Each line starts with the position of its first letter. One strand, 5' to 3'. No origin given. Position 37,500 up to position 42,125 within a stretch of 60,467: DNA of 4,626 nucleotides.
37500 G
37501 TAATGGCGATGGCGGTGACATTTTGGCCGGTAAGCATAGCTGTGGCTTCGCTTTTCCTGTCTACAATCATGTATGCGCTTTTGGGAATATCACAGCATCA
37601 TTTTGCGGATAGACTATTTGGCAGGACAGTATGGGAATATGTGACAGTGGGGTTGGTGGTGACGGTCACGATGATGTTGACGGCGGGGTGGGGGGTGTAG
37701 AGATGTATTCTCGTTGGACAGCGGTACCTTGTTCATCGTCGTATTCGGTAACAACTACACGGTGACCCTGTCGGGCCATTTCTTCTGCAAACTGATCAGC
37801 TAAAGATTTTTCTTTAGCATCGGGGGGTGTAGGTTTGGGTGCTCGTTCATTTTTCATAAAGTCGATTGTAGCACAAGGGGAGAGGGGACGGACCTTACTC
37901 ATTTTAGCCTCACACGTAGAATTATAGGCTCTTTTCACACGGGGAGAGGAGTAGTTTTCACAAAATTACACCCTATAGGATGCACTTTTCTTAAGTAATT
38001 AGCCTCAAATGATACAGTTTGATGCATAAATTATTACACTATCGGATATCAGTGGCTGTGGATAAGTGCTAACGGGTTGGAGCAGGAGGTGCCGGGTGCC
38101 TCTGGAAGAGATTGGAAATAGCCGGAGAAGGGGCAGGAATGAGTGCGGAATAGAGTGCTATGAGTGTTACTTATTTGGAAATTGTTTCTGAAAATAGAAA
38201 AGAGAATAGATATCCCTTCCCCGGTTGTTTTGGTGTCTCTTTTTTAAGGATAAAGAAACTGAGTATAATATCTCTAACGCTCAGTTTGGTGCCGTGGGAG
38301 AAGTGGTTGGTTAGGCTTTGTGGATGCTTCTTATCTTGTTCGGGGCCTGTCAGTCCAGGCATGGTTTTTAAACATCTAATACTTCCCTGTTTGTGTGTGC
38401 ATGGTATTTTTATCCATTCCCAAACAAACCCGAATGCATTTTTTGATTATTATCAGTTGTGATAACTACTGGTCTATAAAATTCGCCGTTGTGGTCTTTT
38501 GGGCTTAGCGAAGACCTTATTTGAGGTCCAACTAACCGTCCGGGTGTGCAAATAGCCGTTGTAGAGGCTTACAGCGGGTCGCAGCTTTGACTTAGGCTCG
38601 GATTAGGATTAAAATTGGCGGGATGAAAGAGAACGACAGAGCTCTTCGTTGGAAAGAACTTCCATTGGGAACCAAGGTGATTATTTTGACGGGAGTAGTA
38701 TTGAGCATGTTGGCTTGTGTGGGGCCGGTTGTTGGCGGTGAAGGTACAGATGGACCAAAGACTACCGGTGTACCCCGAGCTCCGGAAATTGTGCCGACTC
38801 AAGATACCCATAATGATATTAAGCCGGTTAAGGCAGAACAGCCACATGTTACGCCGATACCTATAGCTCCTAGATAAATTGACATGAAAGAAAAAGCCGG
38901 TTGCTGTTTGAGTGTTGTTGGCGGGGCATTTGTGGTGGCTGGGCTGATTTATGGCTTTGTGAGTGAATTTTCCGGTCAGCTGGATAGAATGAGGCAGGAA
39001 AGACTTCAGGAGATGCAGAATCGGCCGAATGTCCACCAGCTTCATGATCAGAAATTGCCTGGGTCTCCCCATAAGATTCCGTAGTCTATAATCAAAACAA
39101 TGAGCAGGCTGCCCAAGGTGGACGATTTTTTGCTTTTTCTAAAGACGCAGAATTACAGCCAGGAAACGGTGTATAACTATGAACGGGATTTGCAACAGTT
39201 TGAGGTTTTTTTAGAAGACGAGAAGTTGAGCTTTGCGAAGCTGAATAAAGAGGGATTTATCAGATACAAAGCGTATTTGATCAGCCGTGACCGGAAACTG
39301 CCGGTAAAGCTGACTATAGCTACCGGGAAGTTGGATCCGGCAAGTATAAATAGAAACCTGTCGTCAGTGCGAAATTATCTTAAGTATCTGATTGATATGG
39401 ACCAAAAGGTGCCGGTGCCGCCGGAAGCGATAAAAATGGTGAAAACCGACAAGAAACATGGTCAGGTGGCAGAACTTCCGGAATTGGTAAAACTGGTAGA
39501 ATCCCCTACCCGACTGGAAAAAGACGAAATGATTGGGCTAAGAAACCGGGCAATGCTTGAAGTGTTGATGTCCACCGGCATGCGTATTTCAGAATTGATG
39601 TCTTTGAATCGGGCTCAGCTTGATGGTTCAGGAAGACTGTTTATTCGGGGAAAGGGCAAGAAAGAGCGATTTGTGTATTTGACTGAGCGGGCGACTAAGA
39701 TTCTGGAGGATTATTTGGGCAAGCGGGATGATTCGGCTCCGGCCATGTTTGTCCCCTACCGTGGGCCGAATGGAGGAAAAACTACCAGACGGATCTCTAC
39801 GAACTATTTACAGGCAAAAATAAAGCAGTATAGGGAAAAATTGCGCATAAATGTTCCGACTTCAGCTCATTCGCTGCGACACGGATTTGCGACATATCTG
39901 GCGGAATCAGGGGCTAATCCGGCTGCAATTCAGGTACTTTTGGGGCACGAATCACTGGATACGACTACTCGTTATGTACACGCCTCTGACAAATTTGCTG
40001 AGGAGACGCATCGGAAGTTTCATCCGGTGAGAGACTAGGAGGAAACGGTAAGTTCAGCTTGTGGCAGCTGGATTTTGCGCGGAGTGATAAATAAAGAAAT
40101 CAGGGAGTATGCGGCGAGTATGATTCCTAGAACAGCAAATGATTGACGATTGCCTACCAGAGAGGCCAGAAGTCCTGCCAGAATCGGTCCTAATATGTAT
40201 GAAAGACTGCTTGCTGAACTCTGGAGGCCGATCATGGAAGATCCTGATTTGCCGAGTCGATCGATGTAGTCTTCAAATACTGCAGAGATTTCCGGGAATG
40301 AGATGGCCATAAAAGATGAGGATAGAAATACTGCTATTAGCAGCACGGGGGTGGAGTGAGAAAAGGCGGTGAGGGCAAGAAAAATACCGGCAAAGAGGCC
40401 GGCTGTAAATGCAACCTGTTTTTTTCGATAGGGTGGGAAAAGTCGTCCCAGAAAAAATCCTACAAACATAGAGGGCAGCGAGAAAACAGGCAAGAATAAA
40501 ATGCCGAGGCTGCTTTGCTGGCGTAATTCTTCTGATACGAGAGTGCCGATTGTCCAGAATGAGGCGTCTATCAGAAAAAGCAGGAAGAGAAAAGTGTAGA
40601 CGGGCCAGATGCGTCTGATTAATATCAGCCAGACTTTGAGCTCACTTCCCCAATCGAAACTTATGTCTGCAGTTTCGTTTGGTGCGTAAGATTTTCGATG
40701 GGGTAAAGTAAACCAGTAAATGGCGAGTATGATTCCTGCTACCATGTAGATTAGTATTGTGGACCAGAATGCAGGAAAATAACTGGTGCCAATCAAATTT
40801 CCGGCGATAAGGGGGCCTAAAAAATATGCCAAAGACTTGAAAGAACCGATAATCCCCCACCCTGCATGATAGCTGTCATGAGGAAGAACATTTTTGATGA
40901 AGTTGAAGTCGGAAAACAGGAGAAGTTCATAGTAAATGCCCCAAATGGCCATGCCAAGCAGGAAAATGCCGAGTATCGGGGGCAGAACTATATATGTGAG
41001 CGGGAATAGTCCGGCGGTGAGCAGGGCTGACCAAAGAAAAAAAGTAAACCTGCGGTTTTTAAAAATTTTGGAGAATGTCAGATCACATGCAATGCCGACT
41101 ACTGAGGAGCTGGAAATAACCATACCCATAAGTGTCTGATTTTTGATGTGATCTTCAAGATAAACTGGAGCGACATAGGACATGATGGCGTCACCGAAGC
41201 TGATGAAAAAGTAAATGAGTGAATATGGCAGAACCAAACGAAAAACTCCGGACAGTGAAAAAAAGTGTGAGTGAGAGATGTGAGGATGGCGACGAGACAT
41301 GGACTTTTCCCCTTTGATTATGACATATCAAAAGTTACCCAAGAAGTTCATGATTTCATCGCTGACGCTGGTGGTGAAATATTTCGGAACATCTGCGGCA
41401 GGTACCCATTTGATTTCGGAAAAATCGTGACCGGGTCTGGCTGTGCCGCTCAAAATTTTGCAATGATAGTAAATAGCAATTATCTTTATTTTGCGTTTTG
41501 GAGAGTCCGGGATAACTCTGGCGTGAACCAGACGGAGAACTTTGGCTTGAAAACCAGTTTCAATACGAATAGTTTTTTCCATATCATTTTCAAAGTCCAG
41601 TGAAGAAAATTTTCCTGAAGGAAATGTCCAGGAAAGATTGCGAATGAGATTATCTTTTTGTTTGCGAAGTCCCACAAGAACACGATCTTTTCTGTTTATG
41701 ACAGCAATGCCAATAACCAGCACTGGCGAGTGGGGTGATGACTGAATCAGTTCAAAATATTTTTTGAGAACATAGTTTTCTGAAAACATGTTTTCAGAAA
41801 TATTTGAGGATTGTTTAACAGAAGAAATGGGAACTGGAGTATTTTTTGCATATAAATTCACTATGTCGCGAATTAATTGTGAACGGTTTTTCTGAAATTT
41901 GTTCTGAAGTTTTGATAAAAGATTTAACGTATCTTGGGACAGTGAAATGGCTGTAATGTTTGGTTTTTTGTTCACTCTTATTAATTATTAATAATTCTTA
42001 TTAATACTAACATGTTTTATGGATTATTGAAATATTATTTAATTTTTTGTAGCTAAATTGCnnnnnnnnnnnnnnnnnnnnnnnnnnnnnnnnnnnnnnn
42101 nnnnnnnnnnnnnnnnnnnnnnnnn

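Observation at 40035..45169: Two ATP-grasp ligases flanking an AdoMetDC-like decarboxylase, with a C39-type peptidase, an RHH-Nudix regulator and an MFS transporter: candidate undescribed amide-ligase/decarboxylase system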

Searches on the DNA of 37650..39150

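Call 97: search_rna_families(source=window, start=37650, end=39150, threshold=evalue, max_evalue=1)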
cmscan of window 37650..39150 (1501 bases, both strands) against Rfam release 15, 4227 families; matches with E-value up to 1: 0.
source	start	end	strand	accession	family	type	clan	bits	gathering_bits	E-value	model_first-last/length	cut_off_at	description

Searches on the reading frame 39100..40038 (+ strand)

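Call 3: search_protein_families(library=pfam, proteins=[window:39100-40038:+], max_evalue=0.01)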
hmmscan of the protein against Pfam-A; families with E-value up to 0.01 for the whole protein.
window:39100-40038:+ (312 aa): 3 families
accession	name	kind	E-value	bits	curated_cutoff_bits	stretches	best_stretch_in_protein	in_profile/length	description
PF00589.27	Phage_integrase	-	1.6e-34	119.6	27.1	1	138-297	17-170/172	Phage integrase family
PF02899.23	Phage_int_SAM_1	-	3.1e-10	40.6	22.3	1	7-98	1-80/83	Phage integrase, N-terminal SAM-like domain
PF13102.12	Phage_int_SAM_5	-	3.4e-05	24.6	22.3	1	17-99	15-84/98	Phage integrase SAM-like domain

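Call 4: search_protein_families(library=ncbifam, proteins=[window:39100-40038:+], max_evalue=0.01)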
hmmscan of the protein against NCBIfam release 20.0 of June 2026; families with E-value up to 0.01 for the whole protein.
window:39100-40038:+ (312 aa): 12 families
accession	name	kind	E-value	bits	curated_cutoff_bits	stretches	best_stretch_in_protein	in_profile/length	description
TIGR02224.1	recomb_XerC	equivalog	2.6e-57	194.5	335.15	1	9-309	2-291/295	tyrosine recombinase XerC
TIGR02225.1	recomb_XerD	equivalog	2.5e-54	184.6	329.6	1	9-310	2-289/290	site-specific tyrosine recombinase XerD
NF001399.0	PRK00283.1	subfamily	5.6e-50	170.3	279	1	6-310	8-298/300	tyrosine recombinase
NF040815.2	recomb_XerA_Arch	equivalog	1.2e-47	162.7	220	1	8-299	1-258/263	site-specific tyrosine recombinase/integron integrase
NF002331.0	PRK01287.1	subfamily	3.7e-34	118.3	371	1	8-310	31-327/365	site-specific tyrosine recombinase XerC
NF003462.0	PRK05084.1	equivalog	5.5e-23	81.3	267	1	148-303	196-352/360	tyrosine recombinase XerS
TIGR02249.1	integrase_gron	subfamily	8e-16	58.3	265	1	230-300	234-305/315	integron integrase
NF011946.0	PRK15417.1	equivalog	3.3e-11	43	435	1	235-295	255-315/337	integron integrase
NF040693.1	recomb_GmtY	equivalog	2.5e-07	30.3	340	1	206-299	340-436/441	gamma-mobile-trio recombinase GmtY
NF007371.0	PRK09871.1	subfamily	4.1e-07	29.7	222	1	146-295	25-174/198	tyrosine-type DNA invertase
NF041502.1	integrase_1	equivalog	8.8e-05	21.4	350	0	239-302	306-367/484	site-specific integrase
NF002685.0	PRK02436.1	equivalog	0.00021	21.2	178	0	13-292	8-243/245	site-specific tyrosine recombinase XerD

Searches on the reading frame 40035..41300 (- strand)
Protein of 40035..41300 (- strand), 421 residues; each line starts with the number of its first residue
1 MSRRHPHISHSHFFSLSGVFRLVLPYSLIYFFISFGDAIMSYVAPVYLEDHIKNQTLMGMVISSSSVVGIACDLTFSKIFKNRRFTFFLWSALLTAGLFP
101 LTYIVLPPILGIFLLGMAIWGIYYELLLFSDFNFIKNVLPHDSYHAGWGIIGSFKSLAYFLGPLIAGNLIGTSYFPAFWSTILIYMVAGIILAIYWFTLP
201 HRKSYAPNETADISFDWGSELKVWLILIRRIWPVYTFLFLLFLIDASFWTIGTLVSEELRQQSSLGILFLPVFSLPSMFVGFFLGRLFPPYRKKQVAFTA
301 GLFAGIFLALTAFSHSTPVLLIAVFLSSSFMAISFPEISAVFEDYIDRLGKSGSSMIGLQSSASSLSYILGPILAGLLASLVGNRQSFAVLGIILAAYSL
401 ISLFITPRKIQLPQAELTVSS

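Call 3: search_protein_families(library=pfam, proteins=[window:40035-41300:-], max_evalue=0.01)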
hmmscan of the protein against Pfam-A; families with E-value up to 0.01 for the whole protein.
window:40035-41300:- (421 aa): 3 families
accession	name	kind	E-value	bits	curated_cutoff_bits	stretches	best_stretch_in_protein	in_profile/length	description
PF07690.21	MFS_1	-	1.7e-27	96.7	33.4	2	238-408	2-176/347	Major Facilitator Superfamily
PF03092.22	BT1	-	1.8e-06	27.4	22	1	291-416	56-185/432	BT1 family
PF05977.19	MFS_3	-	0.0036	16.2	27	1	275-393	56-177/524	Transmembrane secretion effector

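Call 4: search_protein_families(library=ncbifam, proteins=[window:40035-41300:-], max_evalue=0.01)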
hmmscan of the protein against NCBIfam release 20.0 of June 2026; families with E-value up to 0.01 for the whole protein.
window:40035-41300:- (421 aa): 3 families
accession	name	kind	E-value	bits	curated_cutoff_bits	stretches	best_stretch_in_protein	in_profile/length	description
TIGR00900.1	2A0121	subfamily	5.3e-10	39.2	319.6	1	268-406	38-177/364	H+ Antiporter protein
TIGR00880.1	2_A_01_02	superfamily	1.1e-09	38.5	131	1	269-407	3-139/141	multidrug resistance protein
TIGR00899.1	2A0120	subfamily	1.4e-09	37.5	522.3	2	238-408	6-178/375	sugar efflux transporter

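Call 79: search_protein_families(library=padloc, proteins=[window:40035-41300:-], max_evalue=0.001)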
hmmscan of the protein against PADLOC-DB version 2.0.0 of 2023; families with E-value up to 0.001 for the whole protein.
window:40035-41300:- (421 aa): 0 families

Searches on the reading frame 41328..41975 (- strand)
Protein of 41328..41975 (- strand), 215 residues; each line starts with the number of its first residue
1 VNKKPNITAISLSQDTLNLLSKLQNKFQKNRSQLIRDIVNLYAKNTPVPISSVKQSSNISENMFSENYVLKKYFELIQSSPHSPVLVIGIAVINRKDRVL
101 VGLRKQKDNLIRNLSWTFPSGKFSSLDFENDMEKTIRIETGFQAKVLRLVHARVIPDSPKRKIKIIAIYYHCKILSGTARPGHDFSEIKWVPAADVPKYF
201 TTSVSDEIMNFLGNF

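Call 3: search_protein_families(library=pfam, proteins=[window:41328-41975:-], max_evalue=0.01)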
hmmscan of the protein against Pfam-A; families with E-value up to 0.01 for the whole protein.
window:41328-41975:- (215 aa): 3 families
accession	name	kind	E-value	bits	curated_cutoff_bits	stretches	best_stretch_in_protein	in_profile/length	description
PF00293.34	NUDIX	-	3e-05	24.5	21.1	1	87-198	5-120/134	NUDIX domain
PF01402.27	RHH_1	-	0.0051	17.2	20.5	1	10-43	4-37/39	Ribbon-helix-helix protein, copG family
PF14815.12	NUDIX_4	-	0.0052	17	35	1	92-199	5-101/113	NUDIX domain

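Call 4: search_protein_families(library=ncbifam, proteins=[window:41328-41975:-], max_evalue=0.01)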
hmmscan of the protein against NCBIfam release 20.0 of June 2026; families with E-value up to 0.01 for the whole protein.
window:41328-41975:- (215 aa): 1 family
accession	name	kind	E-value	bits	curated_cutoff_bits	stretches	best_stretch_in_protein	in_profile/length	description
NF052459.1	OxoGTPPhMutT1Mycb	equivalog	0.0049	16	475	1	115-198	30-111/292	8-oxo-(d)GTP phosphatase MutT1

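Call 79: search_protein_families(library=padloc, proteins=[window:41328-41975:-], max_evalue=0.001)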
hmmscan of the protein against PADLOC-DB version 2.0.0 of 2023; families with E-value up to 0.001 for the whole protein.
window:41328-41975:- (215 aa): 1 family
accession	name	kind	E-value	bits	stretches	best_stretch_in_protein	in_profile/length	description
PDLC04899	PDC-S07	-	2.2e-07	28.6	1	89-199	10-115/135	-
